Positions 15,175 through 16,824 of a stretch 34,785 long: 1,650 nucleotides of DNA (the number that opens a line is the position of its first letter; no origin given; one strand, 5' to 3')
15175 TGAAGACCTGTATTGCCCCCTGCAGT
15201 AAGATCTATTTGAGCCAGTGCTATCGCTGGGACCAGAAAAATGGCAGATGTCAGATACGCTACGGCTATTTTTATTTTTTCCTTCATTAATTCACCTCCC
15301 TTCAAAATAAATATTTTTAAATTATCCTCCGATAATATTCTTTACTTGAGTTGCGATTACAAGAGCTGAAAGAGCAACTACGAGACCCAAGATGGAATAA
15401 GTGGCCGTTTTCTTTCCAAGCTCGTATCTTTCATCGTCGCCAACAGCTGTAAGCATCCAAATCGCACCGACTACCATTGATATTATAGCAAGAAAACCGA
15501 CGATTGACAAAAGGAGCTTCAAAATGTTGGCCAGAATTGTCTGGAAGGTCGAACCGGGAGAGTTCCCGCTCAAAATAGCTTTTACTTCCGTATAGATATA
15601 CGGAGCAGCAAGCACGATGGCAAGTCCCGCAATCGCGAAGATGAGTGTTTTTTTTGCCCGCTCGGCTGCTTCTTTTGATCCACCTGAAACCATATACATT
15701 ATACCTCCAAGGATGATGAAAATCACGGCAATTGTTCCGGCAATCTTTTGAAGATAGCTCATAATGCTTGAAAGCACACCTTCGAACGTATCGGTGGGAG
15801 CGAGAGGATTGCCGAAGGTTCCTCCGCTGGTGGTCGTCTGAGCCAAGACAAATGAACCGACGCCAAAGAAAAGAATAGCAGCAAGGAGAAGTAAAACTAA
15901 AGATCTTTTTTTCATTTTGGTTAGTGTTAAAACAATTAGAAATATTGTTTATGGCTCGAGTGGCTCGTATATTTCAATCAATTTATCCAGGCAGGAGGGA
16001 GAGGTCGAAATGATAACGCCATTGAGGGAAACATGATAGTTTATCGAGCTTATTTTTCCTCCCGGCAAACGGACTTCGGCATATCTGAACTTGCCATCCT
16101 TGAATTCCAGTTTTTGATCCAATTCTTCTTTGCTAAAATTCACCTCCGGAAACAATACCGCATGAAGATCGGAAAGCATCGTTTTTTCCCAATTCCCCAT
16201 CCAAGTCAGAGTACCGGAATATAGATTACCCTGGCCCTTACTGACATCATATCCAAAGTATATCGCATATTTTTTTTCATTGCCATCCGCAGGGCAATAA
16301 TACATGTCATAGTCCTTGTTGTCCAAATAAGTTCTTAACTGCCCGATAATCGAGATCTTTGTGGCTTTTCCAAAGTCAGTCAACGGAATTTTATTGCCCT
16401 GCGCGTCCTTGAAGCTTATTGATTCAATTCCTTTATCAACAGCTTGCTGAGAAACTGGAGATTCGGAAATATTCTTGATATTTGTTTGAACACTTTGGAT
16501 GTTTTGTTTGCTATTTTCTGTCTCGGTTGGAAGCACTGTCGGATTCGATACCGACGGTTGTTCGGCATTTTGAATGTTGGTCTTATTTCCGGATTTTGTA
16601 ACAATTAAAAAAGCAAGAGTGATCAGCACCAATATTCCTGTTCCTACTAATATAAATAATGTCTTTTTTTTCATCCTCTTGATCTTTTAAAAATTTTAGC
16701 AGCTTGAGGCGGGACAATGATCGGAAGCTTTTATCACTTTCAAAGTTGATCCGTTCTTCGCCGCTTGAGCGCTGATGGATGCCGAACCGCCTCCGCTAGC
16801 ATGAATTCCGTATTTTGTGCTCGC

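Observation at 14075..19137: Five VirB2/TrbC-like 'pilin' modules clustered with a peptidase fusion and an orphan SBP, but no secretion machinery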

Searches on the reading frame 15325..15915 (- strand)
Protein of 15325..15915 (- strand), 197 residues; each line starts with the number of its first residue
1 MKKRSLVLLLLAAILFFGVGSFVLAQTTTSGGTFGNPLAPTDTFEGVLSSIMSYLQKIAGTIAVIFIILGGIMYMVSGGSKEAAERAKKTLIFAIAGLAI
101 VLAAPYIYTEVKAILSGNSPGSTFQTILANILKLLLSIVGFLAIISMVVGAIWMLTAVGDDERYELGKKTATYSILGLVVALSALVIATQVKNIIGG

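Call 7: search_protein_families(library=pfam, max_evalue=1, proteins=[window:15325-15915:-])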
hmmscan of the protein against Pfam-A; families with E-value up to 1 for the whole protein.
window:15325-15915:- (197 aa): 5 families
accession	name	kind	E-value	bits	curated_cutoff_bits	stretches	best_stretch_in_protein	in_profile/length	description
PF18895.5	T4SS_pilin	-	5.3e-23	81.3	26.6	2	122-189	3-69/71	Type IV secretion system pilin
PF04956.18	TrbC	-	2.1e-14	54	27.9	2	2-109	7-96/98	TrbC/VIRB2 pilin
PF07843.16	DUF1634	-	0.0019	18.7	27.5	1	55-135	4-64/102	Protein of unknown function (DUF1634)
PF02322.20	Cyt_bd_oxida_II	-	0.002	18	35.6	1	15-191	115-257/302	Cytochrome bd terminal oxidase subunit II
PF03699.18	UPF0182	-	0.49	8.9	27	1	51-179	149-276/770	Uncharacterised protein family (UPF0182)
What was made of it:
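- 15322..15915 (-): G4: tandem double pilin (signal peptide plus four TM helices). PF18895 81.3 bits in two stretches; TrbC 54 bits (call 7).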

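Call 38: search_protein_families(library=ncbifam, max_evalue=0.1, proteins=[window:15325-15915:-])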
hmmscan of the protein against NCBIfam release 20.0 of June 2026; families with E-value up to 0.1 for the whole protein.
window:15325-15915:- (197 aa): 4 families
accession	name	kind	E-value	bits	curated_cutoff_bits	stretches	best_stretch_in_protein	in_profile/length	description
NF045849.1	ICE_MMCAP2_0565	equivalog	1.8e-09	37.1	40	2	125-195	7-80/80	Mbov_0395 family pilin-like conjugal transfer protein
TIGR03987.1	TIGR03987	subfamily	0.013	15.6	78.2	1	63-182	4-109/120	HsmA family protein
NF006283.1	PRK08455.1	equivalog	0.039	13.6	187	0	58-89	23-54/182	flagellar basal body-associated protein FliL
NF046050.1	CPBP_fam_MroQ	equivalog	0.078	12.4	270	0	52-142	42-133/243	intramembrane glutamic endopeptidase MroQ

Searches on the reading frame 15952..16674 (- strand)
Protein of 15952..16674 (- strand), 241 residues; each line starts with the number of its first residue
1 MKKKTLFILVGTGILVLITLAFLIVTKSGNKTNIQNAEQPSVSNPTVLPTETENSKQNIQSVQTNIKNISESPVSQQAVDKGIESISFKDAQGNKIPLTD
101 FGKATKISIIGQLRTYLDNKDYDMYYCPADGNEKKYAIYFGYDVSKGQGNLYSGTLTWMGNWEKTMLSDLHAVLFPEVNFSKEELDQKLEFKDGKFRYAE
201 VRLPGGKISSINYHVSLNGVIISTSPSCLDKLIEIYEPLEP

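Call 7: search_protein_families(library=pfam, max_evalue=1, proteins=[window:15952-16674:-])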
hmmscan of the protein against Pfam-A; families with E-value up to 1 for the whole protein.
window:15952-16674:- (241 aa): 0 families

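Call 29: find_homologous_proteins(query=window:15952-16674:-)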
Query window:15952-16674:- (241 aa): 20 proteins with E <= 0.001 among 395 candidates.
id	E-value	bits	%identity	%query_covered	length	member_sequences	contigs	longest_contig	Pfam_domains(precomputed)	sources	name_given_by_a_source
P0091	2.2e-147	507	95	100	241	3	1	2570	-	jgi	jgi:hypothetical protein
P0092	7.4e-107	374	73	100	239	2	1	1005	-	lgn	-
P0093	4.7e-103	362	71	95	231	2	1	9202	-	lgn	-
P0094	1.3e-101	357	68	100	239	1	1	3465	-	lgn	-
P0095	5.9e-101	355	68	100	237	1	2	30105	-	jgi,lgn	jgi:hypothetical protein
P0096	1.0e-99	351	68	100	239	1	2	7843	-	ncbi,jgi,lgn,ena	-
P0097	2.4e-99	350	64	100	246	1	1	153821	-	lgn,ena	-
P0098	1.5e-97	344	66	100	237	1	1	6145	-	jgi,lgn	jgi:hypothetical protein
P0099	7.8e-97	342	65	100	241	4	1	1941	-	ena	-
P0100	7.5e-93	329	58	100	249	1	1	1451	-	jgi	jgi:hypothetical protein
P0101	7.5e-92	325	62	100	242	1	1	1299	-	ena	-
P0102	2.8e-89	317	62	100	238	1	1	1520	-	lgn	-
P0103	8.2e-89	315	57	100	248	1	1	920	-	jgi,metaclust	metaclust:\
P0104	2.7e-82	294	56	100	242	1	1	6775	-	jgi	jgi:hypothetical protein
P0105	4.2e-79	284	56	100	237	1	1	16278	-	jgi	jgi:hypothetical protein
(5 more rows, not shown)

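Call 38: search_protein_families(library=ncbifam, max_evalue=0.1, proteins=[window:15952-16674:-])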
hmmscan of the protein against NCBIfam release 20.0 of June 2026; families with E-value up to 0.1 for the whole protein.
window:15952-16674:- (241 aa): 0 families
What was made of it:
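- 15949..16674 (-): G5: N-terminal TM anchor, Q/N/S-rich linker, then an alpha/beta domain of unknown fold; the fastest-evolving gene of the cluster. No Pfam or NCBIfam hit (calls 7, 38).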

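Call 39: predict_structure(alignment_id=A1)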
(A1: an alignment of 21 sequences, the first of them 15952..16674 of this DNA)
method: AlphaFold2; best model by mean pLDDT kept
length: 241 residues; sequences in the alignment: 21
mean_pLDDT: 80.4   pTM: 0.72
mean pLDDT of the five models: 80.4, 77.2, 73.7, 73.3, 70.9
residues with pLDDT >= 90: 117; 70-90: 67; 50-70: 26; < 50: 31
segments of 3 or more residues with pLDDT < 50: 1-4, 26-50
pLDDT, mean of each block of 10 residues (from residue 1): 50 64 47 31 39 82 96 95 96 94 88 85 95 94 77 83 84 91 88 89 90 92 96 88 47
secondary structure, 60 per line:
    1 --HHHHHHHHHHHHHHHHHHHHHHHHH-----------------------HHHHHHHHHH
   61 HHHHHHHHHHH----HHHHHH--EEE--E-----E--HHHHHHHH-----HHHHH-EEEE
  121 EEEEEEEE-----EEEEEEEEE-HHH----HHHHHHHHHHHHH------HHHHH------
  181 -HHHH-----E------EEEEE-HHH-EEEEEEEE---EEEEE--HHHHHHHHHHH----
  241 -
elements in order: H3-27 H51-71 H76-81 E84-86 H98-105 H111-115 E117-128 E134-142 H151-163 H170-174 H182-185 E198-202 E208-215 E219-223 H226-236

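Call 42: fold_search(model_id=the predicted structure, library=pdb)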
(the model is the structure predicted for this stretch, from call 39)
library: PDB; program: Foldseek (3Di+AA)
matches with E <= 10: 365; with E <= 0.001: 0
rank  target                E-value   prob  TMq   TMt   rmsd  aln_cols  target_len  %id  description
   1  8yb4_B                1.2e-01  0.06  0.12  0.06  19.5       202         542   11  Pfr conformer of Arabidopsis thaliana phytochrome B in complex with phytochrome-interacting factor 6 (released 2024-10-02)
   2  4igx_C                1.6e-01  0.08  0.11  0.16  11.2       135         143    9  Crystal structure of kirola (Act d 11) - triclinic form (released 2013-09-04)
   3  8sld                  2.0e-01  0.21  0.21  0.17  10.2       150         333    8  Crystal Structure of Glycine tRNA ligase from Mycobacterium thermoresistibile (Apo) (released 2023-05-03)
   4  3sao_A                2.5e-01  0.02  0.09  0.11  15.3       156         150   15  The Siderocalin Ex-FABP functions through dual ligand specificities (released 2011-12-28)
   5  3uid_B                3.8e-01  0.04  0.09  0.13  11.9       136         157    4  Crystal Structure of Protein Ms6760 from Mycobacterium smegmatis (released 2011-11-23)
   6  3ggn_B                4.2e-01  0.04  0.11  0.17  11.8       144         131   10  Crystal structure of DR_A0006 from Deinococcus radiodurans. Northeast Structural Genomics Consortium Target DrR147D (released 2009-03-24)
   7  6yp4                  4.8e-01  0.02  0.09  0.10  18.9       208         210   12  Putative adenylyl cyclase HpAC1 from Hippeastrum reveals a dominant triphophatase activity (released 2020-11-04)
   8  3ggn_A                5.7e-01  0.03  0.11  0.16  11.9       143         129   10  Crystal structure of DR_A0006 from Deinococcus radiodurans. Northeast Structural Genomics Consortium Target DrR147D (released 2009-03-24)
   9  2dvy_F                5.7e-01  0.03  0.08  0.08  16.7       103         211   16  Crystal structure of restriction endonucleases PabI (released 2007-05-08)
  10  7oht_v                5.7e-01  0.03  0.11  0.11  19.2       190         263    9  Nog1-TAP associated immature ribosomal particles from S. cerevisiae after rpL2 expression shut down, population A (released 2021-11-03)
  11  5b0u_B                6.1e-01  0.05  0.14  0.19  13.4       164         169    8  Crystal structure of the mutated 19 kDa protein of Oplophorus luciferase (nanoKAZ) (released 2016-01-13)
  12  2y3m_B                6.1e-01  0.03  0.12  0.17  21.8       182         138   10  Structure of the extra-membranous domain of the secretin HofQ from Actinobacillus actinomycetemcomitans (released 2011-04-27)
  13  8t1i_I                6.4e-01  0.04  0.15  0.05  17.7       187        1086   10  Atomic model of the mammalian Mediator complex with MED26 subunit (released 2024-06-12)
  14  9e7m_Va               8.2e-01  0.03  0.09  0.13  20.4       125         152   13  In situ cryoEM structure of bacteriophage Ur-lambda tail tip complex (released 2025-11-05)
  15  3c1m_D                8.2e-01  0.02  0.11  0.07  18.2       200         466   10  Cyrstal Structure of threonine-sensitive aspartokinase from Methanococcus jannaschii with MgAMP-PNP and L-aspartate (released 2008-03-25)
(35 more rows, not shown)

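Call 88: search_protein_representatives(alignment_id=A1)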
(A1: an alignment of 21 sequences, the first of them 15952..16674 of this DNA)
Query: 21 sequences, 240 profile positions. Proteins with E-value up to 0.001 (for the whole library): 194; up to 1e-10: 133; up to 1e-30: 79. The best 150 are listed.
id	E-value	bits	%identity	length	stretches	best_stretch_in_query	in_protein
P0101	4.1e-120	416.1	-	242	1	1-240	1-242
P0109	1.7e-86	306.0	-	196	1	1-193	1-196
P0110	2.5e-70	253.1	-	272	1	1-239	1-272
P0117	1.0e-67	244.6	-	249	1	1-240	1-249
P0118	1.1e-63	231.3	-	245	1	1-240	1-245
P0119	8.0e-61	222.0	-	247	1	1-240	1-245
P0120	2.7e-58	213.7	-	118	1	123-240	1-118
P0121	9.9e-56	205.3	-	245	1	1-240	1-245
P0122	6.3e-55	202.7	-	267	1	1-238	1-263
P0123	2.1e-53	197.7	-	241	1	1-233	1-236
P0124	4.6e-53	196.6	-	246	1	1-239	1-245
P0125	4.8e-53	196.5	-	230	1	20-240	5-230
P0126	1.2e-52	195.2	-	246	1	3-233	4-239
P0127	1.2e-52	195.2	-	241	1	3-240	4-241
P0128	1.2e-51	191.9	-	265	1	1-232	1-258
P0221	8.2e-16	74.6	-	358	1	7-231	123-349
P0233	2.3e-13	66.6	-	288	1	36-231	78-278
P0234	2.5e-13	66.5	-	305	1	61-236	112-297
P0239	3.8e-12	62.6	-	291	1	81-237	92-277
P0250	9.9e-10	54.7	-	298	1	73-236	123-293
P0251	1.7e-09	54.0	-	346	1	7-230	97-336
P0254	2.3e-09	53.5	-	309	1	3-234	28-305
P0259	1.8e-08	50.6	-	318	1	57-237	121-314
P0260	2.1e-08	50.3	-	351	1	12-233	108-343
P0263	2.2e-07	47.0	-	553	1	14-237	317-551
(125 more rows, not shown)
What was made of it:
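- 15949..16674 (-): The family comprises 194 clusters among 1.84 billion representatives (call 88).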

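Call 89: search_protein_families(library=pfam, max_evalue=0.01, proteins=[P0263, P0221, P0251, P0260, P0259, P0254, P0234, P0250, P0239, P0233])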
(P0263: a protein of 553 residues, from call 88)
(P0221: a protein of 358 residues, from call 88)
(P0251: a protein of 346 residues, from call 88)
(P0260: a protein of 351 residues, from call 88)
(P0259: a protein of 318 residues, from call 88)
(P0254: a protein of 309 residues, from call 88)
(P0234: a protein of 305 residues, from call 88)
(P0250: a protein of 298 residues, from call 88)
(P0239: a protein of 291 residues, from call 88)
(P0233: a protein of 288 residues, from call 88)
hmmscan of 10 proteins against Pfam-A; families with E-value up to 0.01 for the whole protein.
P0263 (553 aa): 0 families

P0221 (358 aa): 0 families

P0251 (346 aa): 0 families

P0260 (351 aa): 0 families

P0259 (318 aa): 0 families

P0254 (309 aa): 1 family
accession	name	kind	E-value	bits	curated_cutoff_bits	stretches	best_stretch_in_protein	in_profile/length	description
PF16118.10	DUF4834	-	0.0033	18.7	27.8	1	30-96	9-77/99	Domain of unknown function (DUF4834)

P0234 (305 aa): 0 families

P0250 (298 aa): 0 families

P0239 (291 aa): 0 families

P0233 (288 aa): 0 families
